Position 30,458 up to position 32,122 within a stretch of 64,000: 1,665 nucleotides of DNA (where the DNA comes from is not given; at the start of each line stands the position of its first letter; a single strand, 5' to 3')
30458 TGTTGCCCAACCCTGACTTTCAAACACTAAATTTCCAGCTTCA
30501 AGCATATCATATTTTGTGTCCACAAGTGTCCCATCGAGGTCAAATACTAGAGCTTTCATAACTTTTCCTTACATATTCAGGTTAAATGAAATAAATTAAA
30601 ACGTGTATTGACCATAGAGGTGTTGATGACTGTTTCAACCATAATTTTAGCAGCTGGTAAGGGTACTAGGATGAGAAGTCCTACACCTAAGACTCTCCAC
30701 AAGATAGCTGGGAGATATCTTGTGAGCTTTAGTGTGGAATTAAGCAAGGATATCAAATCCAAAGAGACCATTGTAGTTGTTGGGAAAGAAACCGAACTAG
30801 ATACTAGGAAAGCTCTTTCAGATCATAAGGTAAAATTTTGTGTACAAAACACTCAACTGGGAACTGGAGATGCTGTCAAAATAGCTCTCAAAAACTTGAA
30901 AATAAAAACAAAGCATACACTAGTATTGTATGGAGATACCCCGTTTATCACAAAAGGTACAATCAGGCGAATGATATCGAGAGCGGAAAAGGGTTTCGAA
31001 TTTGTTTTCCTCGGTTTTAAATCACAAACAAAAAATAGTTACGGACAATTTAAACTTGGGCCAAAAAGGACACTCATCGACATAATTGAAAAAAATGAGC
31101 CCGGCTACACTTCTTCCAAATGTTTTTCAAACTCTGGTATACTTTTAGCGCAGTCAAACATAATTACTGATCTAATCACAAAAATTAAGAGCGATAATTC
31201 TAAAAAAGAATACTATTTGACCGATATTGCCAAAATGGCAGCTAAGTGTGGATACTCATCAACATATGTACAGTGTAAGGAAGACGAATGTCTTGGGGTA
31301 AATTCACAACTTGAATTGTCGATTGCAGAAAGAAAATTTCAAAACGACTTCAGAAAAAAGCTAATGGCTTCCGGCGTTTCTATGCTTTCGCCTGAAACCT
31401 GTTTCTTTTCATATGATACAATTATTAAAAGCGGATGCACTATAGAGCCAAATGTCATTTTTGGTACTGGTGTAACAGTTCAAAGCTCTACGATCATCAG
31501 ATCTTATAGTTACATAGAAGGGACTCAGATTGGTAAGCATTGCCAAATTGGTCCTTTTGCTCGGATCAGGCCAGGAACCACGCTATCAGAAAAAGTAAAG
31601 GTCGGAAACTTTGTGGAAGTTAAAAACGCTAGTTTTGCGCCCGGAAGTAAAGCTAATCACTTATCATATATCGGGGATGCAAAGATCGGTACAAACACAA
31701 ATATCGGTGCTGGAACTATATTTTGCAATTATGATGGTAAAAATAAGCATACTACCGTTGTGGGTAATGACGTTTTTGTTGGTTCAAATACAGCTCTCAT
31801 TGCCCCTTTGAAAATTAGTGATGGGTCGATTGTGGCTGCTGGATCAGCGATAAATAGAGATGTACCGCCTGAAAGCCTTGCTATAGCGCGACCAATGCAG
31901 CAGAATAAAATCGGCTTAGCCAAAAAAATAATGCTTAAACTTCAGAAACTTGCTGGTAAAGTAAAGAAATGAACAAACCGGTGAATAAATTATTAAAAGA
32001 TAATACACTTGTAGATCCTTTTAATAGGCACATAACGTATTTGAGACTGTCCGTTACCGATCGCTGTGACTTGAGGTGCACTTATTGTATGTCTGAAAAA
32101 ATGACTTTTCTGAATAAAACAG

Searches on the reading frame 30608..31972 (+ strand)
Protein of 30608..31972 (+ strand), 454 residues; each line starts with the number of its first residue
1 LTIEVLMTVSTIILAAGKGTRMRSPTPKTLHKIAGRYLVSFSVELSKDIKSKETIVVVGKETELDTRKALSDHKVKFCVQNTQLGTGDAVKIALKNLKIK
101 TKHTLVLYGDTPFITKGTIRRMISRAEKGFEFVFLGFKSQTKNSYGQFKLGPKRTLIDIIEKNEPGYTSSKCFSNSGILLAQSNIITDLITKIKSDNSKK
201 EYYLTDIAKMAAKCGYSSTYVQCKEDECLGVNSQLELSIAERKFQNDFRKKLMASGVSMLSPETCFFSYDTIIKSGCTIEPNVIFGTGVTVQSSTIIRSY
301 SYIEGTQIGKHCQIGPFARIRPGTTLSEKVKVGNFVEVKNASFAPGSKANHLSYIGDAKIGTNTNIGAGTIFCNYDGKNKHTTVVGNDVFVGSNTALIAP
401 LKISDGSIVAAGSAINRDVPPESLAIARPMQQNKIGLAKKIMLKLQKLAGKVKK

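Call 47: search_protein_families(library=ncbifam, proteins=[window:30608-31972:+], max_evalue=1e-20)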
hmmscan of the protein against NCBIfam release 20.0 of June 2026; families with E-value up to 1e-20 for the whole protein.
window:30608-31972:+ (454 aa): 13 families
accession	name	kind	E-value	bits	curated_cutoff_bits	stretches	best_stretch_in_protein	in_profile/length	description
NF010933.0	PRK14353.1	equivalog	5.4e-159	529.6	505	1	7-447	4-445/453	bifunctional UDP-N-acetylglucosamine diphosphorylase/glucosamine-1-phosphate N-acetyltransferase GlmU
TIGR01173.1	glmU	equivalog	8e-131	437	366.85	1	10-440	2-449/452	bifunctional UDP-N-acetylglucosamine diphosphorylase/glucosamine-1-phosphate N-acetyltransferase GlmU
NF010936.0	PRK14356.1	equivalog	9.2e-116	387.4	666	1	9-434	6-450/456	bifunctional UDP-N-acetylglucosamine diphosphorylase/glucosamine-1-phosphate N-acetyltransferase GlmU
NF010934.1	PRK14354.1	equivalog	1.1e-115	386.7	450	1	11-437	2-445/447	bifunctional UDP-N-acetylglucosamine diphosphorylase/glucosamine-1-phosphate N-acetyltransferase GlmU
NF010935.0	PRK14355.1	equivalog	5.8e-110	368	718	1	8-438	3-453/459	bifunctional UDP-N-acetylglucosamine diphosphorylase/glucosamine-1-phosphate N-acetyltransferase GlmU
NF010939.0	PRK14359.1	equivalog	2.6e-104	349.2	592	1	7-435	1-420/430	bifunctional UDP-N-acetylglucosamine diphosphorylase/glucosamine-1-phosphate N-acetyltransferase GlmU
NF006986.0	PRK09451.1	equivalog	1.3e-103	347.3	725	1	7-437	4-449/456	bifunctional UDP-N-acetylglucosamine diphosphorylase/glucosamine-1-phosphate N-acetyltransferase GlmU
NF010937.0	PRK14357.1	equivalog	2.5e-103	346.4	658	1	11-439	3-440/448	bifunctional UDP-N-acetylglucosamine diphosphorylase/glucosamine-1-phosphate N-acetyltransferase GlmU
NF010932.0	PRK14352.1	equivalog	2.7e-100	336.3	611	1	8-434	6-453/488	bifunctional UDP-N-acetylglucosamine diphosphorylase/glucosamine-1-phosphate N-acetyltransferase GlmU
NF010940.0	PRK14360.1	equivalog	6.6e-99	331.5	602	1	9-439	2-447/452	bifunctional UDP-N-acetylglucosamine diphosphorylase/glucosamine-1-phosphate N-acetyltransferase GlmU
NF010938.0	PRK14358.1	equivalog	1.2e-92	311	500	1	9-441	8-458/481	bifunctional N-acetylglucosamine-1-phosphate uridyltransferase/glucosamine-1-phosphate acetyltransferase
TIGR03992.1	Arch_glmU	subfamily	1.3e-55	188.9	292.1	2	277-388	237-351/393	bifunctional sugar-1-phosphate nucleotidylyltransferase/acetyltransferase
NF041173.1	Sug_nt_acttase_Thmprot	equivalog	4.8e-44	150.9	600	1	278-419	238-397/405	bifunctional sugar-1-phosphate nucleotidylyltransferase/acetyltransferase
